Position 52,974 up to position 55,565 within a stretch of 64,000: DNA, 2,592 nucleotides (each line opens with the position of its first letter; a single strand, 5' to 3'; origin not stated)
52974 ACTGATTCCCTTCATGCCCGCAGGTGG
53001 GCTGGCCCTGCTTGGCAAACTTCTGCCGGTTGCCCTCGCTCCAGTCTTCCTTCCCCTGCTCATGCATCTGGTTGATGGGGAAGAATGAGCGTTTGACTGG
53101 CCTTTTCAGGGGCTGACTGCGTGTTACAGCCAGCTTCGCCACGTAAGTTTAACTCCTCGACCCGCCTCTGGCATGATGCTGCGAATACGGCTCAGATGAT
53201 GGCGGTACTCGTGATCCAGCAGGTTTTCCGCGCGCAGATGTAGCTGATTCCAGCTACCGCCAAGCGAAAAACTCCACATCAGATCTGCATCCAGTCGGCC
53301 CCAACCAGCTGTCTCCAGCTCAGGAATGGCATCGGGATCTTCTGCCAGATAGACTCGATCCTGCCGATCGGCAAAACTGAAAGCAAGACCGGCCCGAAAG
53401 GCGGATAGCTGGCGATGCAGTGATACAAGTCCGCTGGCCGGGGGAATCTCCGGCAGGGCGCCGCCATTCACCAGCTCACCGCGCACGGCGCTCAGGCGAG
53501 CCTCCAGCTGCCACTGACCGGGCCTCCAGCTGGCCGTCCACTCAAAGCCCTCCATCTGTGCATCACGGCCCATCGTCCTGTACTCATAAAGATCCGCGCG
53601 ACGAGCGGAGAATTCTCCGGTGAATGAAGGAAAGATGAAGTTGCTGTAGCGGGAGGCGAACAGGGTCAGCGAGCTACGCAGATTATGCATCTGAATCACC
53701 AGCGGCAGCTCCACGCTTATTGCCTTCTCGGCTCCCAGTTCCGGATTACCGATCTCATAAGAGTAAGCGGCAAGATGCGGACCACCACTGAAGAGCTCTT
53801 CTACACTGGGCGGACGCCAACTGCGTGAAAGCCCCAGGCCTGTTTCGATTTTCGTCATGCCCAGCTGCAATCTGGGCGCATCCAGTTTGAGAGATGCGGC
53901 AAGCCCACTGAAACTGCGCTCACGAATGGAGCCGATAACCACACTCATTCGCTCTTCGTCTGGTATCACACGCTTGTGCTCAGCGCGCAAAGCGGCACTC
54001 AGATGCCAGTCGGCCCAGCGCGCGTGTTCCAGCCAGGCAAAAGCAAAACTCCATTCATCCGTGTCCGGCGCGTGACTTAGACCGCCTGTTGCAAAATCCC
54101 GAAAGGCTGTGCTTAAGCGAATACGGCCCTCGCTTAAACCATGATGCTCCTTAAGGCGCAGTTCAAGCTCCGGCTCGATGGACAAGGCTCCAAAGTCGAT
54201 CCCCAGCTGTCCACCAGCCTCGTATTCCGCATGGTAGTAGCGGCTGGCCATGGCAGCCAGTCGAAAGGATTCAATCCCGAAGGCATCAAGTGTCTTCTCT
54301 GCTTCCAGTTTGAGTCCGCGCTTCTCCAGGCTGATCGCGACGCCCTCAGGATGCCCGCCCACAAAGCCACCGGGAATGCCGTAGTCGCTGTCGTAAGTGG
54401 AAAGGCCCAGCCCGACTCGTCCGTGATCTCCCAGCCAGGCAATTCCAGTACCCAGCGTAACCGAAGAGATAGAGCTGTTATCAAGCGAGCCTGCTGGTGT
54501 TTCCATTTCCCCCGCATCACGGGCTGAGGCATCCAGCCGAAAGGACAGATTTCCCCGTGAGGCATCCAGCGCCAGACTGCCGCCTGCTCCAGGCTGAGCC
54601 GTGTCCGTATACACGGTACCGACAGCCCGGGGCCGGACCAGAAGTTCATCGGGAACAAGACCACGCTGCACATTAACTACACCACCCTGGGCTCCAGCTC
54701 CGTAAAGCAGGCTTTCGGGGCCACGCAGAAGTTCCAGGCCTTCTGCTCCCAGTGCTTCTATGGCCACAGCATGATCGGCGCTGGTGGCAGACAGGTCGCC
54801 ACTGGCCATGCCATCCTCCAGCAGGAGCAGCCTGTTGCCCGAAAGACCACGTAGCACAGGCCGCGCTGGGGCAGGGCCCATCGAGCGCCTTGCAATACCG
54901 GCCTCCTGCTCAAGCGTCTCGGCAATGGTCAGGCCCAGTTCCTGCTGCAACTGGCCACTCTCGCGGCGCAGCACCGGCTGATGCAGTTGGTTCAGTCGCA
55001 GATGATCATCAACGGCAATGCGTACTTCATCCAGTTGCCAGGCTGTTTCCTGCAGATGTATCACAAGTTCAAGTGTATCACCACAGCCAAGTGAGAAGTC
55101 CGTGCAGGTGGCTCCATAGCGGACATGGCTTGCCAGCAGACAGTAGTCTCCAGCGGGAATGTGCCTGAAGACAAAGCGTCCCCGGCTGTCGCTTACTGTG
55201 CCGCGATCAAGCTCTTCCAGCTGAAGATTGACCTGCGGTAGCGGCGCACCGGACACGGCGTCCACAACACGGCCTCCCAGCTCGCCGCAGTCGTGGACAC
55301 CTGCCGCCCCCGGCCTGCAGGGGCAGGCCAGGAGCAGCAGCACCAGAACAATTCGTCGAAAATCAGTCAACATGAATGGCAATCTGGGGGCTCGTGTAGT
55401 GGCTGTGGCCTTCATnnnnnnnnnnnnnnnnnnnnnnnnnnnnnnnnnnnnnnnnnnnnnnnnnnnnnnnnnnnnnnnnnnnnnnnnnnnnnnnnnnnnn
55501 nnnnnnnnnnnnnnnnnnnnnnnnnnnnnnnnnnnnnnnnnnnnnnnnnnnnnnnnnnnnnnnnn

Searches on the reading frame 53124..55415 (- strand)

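Call 54: search_protein_families(library=pfam, proteins=[window:53124-55415:-], max_evalue=0.001)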
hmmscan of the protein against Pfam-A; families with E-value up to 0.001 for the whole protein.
window:53124-55415:- (763 aa): 4 families
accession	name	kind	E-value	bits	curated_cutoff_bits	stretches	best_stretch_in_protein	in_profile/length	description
PF00593.30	TonB_dep_Rec_b-barrel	-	3.1e-20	73.9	27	1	317-732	61-436/436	TonB dependent receptor-like, beta-barrel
PF13715.12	CarbopepD_reg_2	-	3.9e-13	49.7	32.2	1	48-131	3-86/88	CarboxypepD_reg-like domain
PF13620.12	CarboxypepD_reg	-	2.6e-12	47.4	32.3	1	46-122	2-82/82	Carboxypeptidase regulatory-like domain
PF07715.20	Plug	-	1.9e-11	44.9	23.9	1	155-246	16-107/107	TonB-dependent Receptor Plug Domain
